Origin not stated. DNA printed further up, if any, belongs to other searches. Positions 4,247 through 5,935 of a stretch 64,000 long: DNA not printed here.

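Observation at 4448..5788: KilA-N DNA-binding domain fused to a serine alpha/beta-hydrolase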

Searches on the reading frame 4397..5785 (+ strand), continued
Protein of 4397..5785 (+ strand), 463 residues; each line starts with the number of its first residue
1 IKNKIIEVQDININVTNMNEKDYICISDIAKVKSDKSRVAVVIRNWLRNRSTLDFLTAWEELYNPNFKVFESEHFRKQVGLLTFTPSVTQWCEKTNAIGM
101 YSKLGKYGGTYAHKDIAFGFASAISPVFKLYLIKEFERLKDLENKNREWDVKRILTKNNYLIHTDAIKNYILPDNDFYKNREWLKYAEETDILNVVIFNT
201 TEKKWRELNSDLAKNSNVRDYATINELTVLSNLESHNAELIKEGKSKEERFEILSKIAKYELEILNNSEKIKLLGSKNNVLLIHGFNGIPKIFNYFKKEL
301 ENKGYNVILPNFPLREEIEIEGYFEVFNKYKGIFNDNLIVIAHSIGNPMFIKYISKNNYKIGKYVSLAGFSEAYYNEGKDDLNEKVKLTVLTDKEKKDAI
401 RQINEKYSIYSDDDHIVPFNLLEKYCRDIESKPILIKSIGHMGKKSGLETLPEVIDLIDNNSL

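Call 15: find_encoding_contigs(protein=P0004, flank=8000, max_places=4)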
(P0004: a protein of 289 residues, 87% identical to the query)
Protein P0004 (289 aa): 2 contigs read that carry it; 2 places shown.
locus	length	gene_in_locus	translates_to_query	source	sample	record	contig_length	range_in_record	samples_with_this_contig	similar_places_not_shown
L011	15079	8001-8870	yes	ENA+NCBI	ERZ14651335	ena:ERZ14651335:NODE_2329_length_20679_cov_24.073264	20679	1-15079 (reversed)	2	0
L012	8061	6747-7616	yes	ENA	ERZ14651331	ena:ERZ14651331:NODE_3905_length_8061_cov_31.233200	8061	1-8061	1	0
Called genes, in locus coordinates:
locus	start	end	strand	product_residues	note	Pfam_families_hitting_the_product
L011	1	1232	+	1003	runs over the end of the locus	-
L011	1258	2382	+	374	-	PF00990:GGDEF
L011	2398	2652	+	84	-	PF06135:IreB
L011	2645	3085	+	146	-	PF03652:RuvX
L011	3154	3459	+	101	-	PF06949:DUF1292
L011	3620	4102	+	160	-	-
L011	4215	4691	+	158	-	PF08761:dUTPase_2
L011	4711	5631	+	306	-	PF01966:HD (faint)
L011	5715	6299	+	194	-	PF13671:AAA_33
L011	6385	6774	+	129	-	PF00903:Glyoxalase (weak), PF12681:Glyoxalase_2 (weak)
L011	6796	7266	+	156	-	PF18931:DUF5680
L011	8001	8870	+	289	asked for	PF00561:Abhydrolase_1 (faint), PF06821:Ser_hydrolase, PF12695:Abhydrolase_5 (faint)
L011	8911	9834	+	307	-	PF03193:RsgA_GTPase (weak), PF01926:MMR_HSR1, PF02421:FeoB_N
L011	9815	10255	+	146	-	PF00636:Ribonuclease_3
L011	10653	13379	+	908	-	PF00690:Cation_ATPase_N, PF00122:E1-E2_ATPase, PF00702:Hydrolase, PF13246:Cation_ATPase, PF12710:HAD (weak), PF00689:Cation_ATPase_C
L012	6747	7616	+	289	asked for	PF00561:Abhydrolase_1 (faint), PF06821:Ser_hydrolase, PF12695:Abhydrolase_5 (faint)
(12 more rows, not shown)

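Call 16: find_encoding_contigs(protein=P0016, flank=7000, max_places=3)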
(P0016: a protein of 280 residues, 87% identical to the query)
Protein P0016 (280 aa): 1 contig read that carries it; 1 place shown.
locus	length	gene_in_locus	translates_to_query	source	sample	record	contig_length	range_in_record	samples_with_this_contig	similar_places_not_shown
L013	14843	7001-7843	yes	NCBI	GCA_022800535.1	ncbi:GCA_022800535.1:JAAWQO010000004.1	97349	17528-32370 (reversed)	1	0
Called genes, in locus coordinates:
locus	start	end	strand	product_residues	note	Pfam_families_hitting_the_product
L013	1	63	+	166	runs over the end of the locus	PF13238:AAA_18 (faint), PF13671:AAA_33 (weak)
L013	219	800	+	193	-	PF03575:Peptidase_S51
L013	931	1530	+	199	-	PF13302:Acetyltransf_3 (weak), PF00583:Acetyltransf_1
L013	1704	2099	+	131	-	-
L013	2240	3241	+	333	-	PF13310:Virulence_RhuM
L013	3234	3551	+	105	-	-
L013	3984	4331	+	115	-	-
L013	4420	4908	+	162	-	PF18306:LDcluster4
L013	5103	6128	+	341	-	PF13310:Virulence_RhuM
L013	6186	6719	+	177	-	-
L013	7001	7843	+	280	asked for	PF04383:KilA-N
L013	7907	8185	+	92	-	PF21757:DUF6870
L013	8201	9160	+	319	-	-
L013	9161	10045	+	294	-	PF03193:RsgA_GTPase (weak), PF01926:MMR_HSR1, PF02421:FeoB_N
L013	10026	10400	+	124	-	PF00636:Ribonuclease_3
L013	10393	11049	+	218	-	PF06940:DUF1287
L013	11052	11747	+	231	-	PF08032:SpoU_sub_bind, PF00588:SpoU_methylase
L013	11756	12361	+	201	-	PF07638:Sigma70_ECF (faint), PF04542:Sigma70_r2, PF08281:Sigma70_r4_2 (weak)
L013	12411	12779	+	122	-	PF14071:YlbD_coat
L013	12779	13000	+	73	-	PF14003:YlbE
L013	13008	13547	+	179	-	PF03602:Cons_hypoth95, PF05175:MTS (weak)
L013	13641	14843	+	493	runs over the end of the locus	-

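Call 17: find_encoding_contigs(protein=P0099, flank=7000, max_places=3)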
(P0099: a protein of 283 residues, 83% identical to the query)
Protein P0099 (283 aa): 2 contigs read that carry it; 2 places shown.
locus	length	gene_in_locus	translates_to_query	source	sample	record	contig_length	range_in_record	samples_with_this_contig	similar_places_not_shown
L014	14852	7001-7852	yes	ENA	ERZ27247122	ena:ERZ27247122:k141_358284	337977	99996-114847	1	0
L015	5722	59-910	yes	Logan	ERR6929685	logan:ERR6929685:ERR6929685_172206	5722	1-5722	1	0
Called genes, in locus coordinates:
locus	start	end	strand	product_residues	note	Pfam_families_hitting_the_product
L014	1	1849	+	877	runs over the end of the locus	PF00535:Glycos_transf_2, PF10111:Glyco_tranf_2_2, PF13641:Glyco_tranf_2_3, PF04464:Glyphos_transf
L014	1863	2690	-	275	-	PF01171:ATP_bind_3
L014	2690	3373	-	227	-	PF00899:ThiF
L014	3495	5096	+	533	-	PF28550:DUF8436, PF21688:FAD-depend_C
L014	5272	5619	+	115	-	PF01245:Ribosomal_L19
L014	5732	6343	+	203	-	PF10502:Peptidase_S26, PF00717:Peptidase_S24 (weak)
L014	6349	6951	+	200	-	PF10502:Peptidase_S26, PF00717:Peptidase_S24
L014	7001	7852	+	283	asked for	PF04383:KilA-N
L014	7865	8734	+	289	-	PF03193:RsgA_GTPase (weak), PF02421:FeoB_N (weak), PF01926:MMR_HSR1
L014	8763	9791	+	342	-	PF01757:Acyl_transf_3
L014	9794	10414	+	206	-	PF01351:RNase_HII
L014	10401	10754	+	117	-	PF02021:UPF0102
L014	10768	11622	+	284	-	PF00132:Hexapep, PF14602:Hexapep_2 (weak)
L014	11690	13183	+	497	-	PF14821:Thr_synth_N, PF00291:PALP, PF24857:THR4_C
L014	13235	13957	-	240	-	PF01182:Glucosamine_iso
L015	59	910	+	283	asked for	PF04383:KilA-N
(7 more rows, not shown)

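Call 18: find_encoding_contigs(protein=P0005, flank=7000, max_places=4)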
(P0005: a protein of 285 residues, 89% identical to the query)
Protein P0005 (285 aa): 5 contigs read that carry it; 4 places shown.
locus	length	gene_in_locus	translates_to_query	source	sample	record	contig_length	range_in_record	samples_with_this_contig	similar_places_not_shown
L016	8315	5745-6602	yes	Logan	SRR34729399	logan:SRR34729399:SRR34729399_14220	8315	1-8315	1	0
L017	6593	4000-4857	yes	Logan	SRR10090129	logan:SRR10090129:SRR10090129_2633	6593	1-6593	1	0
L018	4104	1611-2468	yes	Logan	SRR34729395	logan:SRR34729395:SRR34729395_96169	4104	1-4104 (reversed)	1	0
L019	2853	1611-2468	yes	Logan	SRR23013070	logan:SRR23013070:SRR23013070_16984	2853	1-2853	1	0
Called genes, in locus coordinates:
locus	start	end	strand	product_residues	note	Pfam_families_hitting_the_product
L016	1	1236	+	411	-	?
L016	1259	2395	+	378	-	PF00990:GGDEF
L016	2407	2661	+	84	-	PF06135:IreB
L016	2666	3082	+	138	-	PF03652:RuvX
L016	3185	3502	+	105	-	PF06949:DUF1292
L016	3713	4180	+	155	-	-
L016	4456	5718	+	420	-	-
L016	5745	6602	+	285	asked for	PF04383:KilA-N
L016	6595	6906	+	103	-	-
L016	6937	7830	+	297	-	PF03193:RsgA_GTPase (weak), PF01926:MMR_HSR1, PF02421:FeoB_N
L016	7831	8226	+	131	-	PF00636:Ribonuclease_3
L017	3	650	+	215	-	?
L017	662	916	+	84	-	PF06135:IreB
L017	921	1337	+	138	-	PF03652:RuvX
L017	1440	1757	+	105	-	PF06949:DUF1292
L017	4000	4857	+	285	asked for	PF04383:KilA-N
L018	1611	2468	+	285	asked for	PF04383:KilA-N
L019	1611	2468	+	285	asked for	PF04383:KilA-N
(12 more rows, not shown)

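Call 44: search_protein_representatives(protein=window:4400-5785:+)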
Query: 462 residues. Proteins with E-value up to 0.001 (for the whole library): 6543; up to 1e-10: 2744; up to 1e-30: 446. The best 150 are listed.
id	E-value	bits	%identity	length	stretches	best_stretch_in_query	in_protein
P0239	4.1e-93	329.0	54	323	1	5-287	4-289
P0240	7.7e-93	328.1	83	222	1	2-176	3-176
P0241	1.9e-90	320.2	67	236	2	1-140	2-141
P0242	2.3e-84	300.2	80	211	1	52-217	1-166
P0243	2.2e-79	283.7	54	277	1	2-268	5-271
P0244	4.5e-76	272.9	52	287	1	4-268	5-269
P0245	4.7e-73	262.9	67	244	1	89-271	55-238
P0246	4.7e-71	256.3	70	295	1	1-166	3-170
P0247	1.1e-70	255.2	72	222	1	1-162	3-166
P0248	2.3e-70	254.0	71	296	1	1-165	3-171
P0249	5.4e-69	249.5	48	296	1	3-273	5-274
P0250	9.0e-69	248.8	70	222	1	1-165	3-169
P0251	1.8e-68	247.8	48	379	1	3-267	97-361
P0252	1.5e-66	241.4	46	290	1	2-272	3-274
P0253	4.9e-66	239.8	47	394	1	1-264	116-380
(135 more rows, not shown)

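Call 50: predict_structure(alignment_id=A2)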
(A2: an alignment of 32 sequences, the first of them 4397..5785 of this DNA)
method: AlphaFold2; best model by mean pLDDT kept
length: 463 residues; sequences in the alignment: 32
mean_pLDDT: 45.9   pTM: 0.30
mean pLDDT of the five models: 45.9, 45.7, 43.5, 40.1, 39.0
residues with pLDDT >= 90: 0; 70-90: 31; 50-70: 143; < 50: 289
segments of 3 or more residues with pLDDT < 50: 1-183, 270-280, 285-292, 310-321, 344-346, 368-393, 398-400, 402-420, 432-446, 461-463
pLDDT, mean of each block of 10 residues (from residue 1): 41 41 32 34 33 41 38 31 28 29 27 32 34 43 39 25 26 34 52 63 61 60 63 75 80 78 61 42 47 59 58 41 54 53 51 59 54 39 27 45 41 40 55 42 45 60 38
secondary structure, 60 per line:
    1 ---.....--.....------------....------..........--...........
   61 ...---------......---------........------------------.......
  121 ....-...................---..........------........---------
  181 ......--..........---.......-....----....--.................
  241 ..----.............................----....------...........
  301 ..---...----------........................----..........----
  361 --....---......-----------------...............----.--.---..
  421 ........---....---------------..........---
elements in order: E4-8 E11-15 H28-31 H38-47 H50-63 H73-78 H88-95 H114-124 H126-144 H148-157 H164-171 H181-186 H189-198 H202-208 H210-213 H218-221 H224-242 H247-275 E280-283 H290-302 E306-308 H319-337 E338-342 H347-356 E363-366 H370-375 H393-407 H419-428 E432-435 H451-460

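Call 52: search_dna_similar(query=window:4397-5785:+, collection=phages, mode=protein, max_rows=25)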
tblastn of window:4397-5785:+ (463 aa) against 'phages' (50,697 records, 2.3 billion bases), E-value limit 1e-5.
Records with a match: 18; places in all: 19; records where one place covers at least 80% of the query: 0.
Best place of each record, by identity: 60-80% 1; <60% 17.
By first word of the organism name: Streptococcus 7; Bacteriophage 4; Mannheimia 3; Staphylococcus 2; Acinetobacter 2.
By host as written in the record: - 7; Mannheimia haemolytica 1152A serotype A6 2; Staphylococcus aureus 1; Streptococcus canis FSL_Z3-227 1; Streptococcus intermedius F0413 1; Streptococcus suis ST3 1; Streptococcus suis YB51 1; Streptococcus suis NSUI002 1; and 3 more.
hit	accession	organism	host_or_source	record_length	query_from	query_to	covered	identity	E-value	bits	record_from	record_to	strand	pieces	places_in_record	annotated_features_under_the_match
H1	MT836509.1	Bacteriophage sp.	human fecal samples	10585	2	273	59%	63.1%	6e-110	362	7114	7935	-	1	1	record has no annotation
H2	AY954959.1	Staphylococcus phage EW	-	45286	6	315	67%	42.3%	6e-62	223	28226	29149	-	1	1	ORF014 | ORF011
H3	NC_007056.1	Staphylococcus phage EW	Staphylococcus aureus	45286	6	315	67%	42.3%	6e-62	223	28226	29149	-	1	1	transcriptional regulator | integrase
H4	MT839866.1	Bacteriophage sp.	human fecal samples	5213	6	274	58%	48.3%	4e-69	244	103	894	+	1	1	record has no annotation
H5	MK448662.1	Streptococcus satellite phage Javan97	Streptococcus canis FSL_Z3-227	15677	19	270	54%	44.9%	1e-53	199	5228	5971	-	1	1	hypothetical protein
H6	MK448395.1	Streptococcus satellite phage Javan279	Streptococcus intermedius F0413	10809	19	265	53%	45.4%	5e-58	212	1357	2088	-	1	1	hypothetical protein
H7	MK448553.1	Streptococcus satellite phage Javan588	Streptococcus suis ST3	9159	22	265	53%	45.9%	6e-58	212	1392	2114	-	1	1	hypothetical protein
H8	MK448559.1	Streptococcus satellite phage Javan596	Streptococcus suis YB51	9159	22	265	53%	45.9%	6e-58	212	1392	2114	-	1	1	hypothetical protein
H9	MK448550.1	Streptococcus satellite phage Javan581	Streptococcus suis NSUI002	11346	22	265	53%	45.9%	6e-58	212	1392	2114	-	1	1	hypothetical protein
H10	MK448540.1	Streptococcus satellite phage Javan559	Streptococcus suis D9_PRJNA65435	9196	22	265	53%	45.9%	7e-58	211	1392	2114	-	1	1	hypothetical protein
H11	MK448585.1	Streptococcus satellite phage Javan625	Streptococcus uberis B362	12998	22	265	53%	45.1%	8e-52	194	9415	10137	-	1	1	hypothetical protein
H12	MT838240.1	Bacteriophage sp.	human fecal samples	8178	6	173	36%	54.8%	2e-47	181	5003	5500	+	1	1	record has no annotation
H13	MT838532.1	Bacteriophage sp.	human fecal samples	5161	19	134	25%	41.5%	3e-17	91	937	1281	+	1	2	record has no annotation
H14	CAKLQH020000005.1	Acinetobacter phage MD-2021a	not known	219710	279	456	38%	24.0%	3e-9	66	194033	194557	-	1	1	ydeN: Putative hydrolase ydeN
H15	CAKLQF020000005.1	Acinetobacter phage MD-2021a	not known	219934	279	456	38%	24.0%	3e-9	66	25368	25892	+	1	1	ydeN: Putative hydrolase ydeN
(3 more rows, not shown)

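Call 53: search_dna_similar(query=window:4397-5785:+, collection=plasmids, mode=protein, max_rows=25)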
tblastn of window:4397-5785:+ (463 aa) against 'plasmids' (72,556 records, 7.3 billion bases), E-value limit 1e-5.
Records with a match: 33; places in all: 37; records where one place covers at least 80% of the query: 0.
Best place of each record, by identity: <60% 33.
By first word of the organism name: Acinetobacter 4; Pasteurella 3; Saprospira 3; Aureispira 3; Bernardetia 2; Xenorhabdus 2; Aeromonas 2; Haliscomenobacter 2; Pontibacter 2; Parabacteroides 1; and 9 more.
By predicted mobility (MOB-suite, as given by PLSDB): non-mobilizable 24; mobilizable 5; conjugative 4.
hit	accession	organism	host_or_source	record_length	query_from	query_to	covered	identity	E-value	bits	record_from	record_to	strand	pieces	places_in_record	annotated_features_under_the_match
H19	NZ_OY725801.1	Parabacteroides distasonis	-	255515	6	274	58%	51.3%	4e-72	254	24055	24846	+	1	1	KilA-N domain-containing protein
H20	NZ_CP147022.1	Bernardetia sp. ABR2-2B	grean alga,grean algae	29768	4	272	58%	50.0%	1e-75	265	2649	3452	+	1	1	KilA-N domain-containing protein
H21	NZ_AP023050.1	Alistipes indistinctus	Homo sapiens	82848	6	274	58%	49.8%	2e-75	264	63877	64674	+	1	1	KilA-N domain-containing protein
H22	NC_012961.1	Photorhabdus asymbiotica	-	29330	6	274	58%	49.3%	8e-70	248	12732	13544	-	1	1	KilA-N domain-containing protein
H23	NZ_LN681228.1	Xenorhabdus nematophila AN6/1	-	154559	6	274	58%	48.9%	2e-69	247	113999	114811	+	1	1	KilA-N domain-containing protein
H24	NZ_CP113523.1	Pasteurella multocida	rabbit,mixed culture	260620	5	277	59%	48.2%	5e-69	246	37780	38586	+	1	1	KilA-N domain-containing protein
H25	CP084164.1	Pasteurella multocida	rabbit,mixed culture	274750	5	277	59%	48.2%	5e-69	246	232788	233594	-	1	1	KilA-N domain-containing protein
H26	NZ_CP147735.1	Xenorhabdus sp. TH1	Steinernema sp. a AB-2023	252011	6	274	58%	48.5%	2e-69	246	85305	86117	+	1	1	KilA-N domain-containing protein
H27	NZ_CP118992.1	Aeromonas allosaccharophila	Homo sapiens,cell culture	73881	1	275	59%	47.3%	3e-70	249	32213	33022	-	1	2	KilA-N domain-containing protein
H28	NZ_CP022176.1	Aeromonas salmonicida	Atlantic salmon,The RAS Atlantic Salmon ...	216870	1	275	59%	47.3%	3e-70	249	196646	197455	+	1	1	KilA-N domain-containing protein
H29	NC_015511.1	Haliscomenobacter hydrossis DSM 1100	activated sludge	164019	2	274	59%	47.3%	7e-65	233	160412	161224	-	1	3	KilA-N domain-containing protein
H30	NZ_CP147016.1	Bernardetia sp. MNP-M8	grean alga,grean algae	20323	2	274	59%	46.6%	2e-71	253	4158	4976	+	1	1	KilA-N domain-containing protein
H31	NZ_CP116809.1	Saprospira sp. CCB-QB6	Bacterial Monoculture,Coastal area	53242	2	271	58%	47.1%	6e-70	248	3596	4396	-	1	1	KilA-N domain-containing protein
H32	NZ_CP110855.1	Saprospira grandis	Bacterial Monoculture,Marine upper ...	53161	2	271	58%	47.1%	3e-69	246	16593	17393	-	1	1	KilA-N domain-containing protein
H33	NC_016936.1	Saprospira grandis str. Lewin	-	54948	2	271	58%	47.1%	2e-68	244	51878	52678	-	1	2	KilA-N domain-containing protein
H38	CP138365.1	Streptococcus agalactiae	Homo sapiens,cell culture,urine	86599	1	268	58%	45.6%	1e-59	218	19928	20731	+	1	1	KilA-N domain-containing protein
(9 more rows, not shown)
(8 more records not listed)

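Call 54: get_annotated_region(hit=H3, flank=4000)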
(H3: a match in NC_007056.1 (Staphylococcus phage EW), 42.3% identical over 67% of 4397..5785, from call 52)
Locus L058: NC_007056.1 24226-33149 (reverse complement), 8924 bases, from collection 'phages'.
description: Staphylococcus phage EW, complete genome.
organism: Staphylococcus phage EW (NCBI taxid 2936814)
taxonomy: Viruses; Duplodnaviria; Heunggongvirae; Uroviricota; Caudoviricetes; Azeredovirinae; Phietavirus; Phietavirus EW
host: Staphylococcus aureus; source: -; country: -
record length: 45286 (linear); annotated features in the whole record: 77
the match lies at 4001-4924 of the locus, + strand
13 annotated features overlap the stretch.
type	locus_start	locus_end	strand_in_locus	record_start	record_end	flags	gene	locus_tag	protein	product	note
CDS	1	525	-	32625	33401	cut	-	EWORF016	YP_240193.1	Rha family transcriptional regulator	-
CDS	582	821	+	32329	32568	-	-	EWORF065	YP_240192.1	ORF065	-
CDS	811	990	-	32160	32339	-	-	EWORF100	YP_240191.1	ORF100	-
CDS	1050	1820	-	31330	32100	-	-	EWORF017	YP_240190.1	ParB-like partition protein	-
CDS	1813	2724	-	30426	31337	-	-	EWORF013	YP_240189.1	ParB-like partition nuclease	-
CDS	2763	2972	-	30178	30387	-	-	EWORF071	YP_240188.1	transcriptional repressor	-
CDS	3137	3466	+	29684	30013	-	-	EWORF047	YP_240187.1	transcriptional regulator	-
CDS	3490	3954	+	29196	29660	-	-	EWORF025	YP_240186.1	metallo-protease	-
CDS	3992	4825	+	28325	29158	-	-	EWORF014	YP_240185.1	transcriptional regulator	-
CDS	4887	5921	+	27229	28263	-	-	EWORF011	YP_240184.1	integrase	-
CDS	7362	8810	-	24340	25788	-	-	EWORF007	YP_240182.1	endolysin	-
CDS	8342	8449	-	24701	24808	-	-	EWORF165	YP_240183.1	ORF165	-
CDS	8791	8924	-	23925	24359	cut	-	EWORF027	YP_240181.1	holin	-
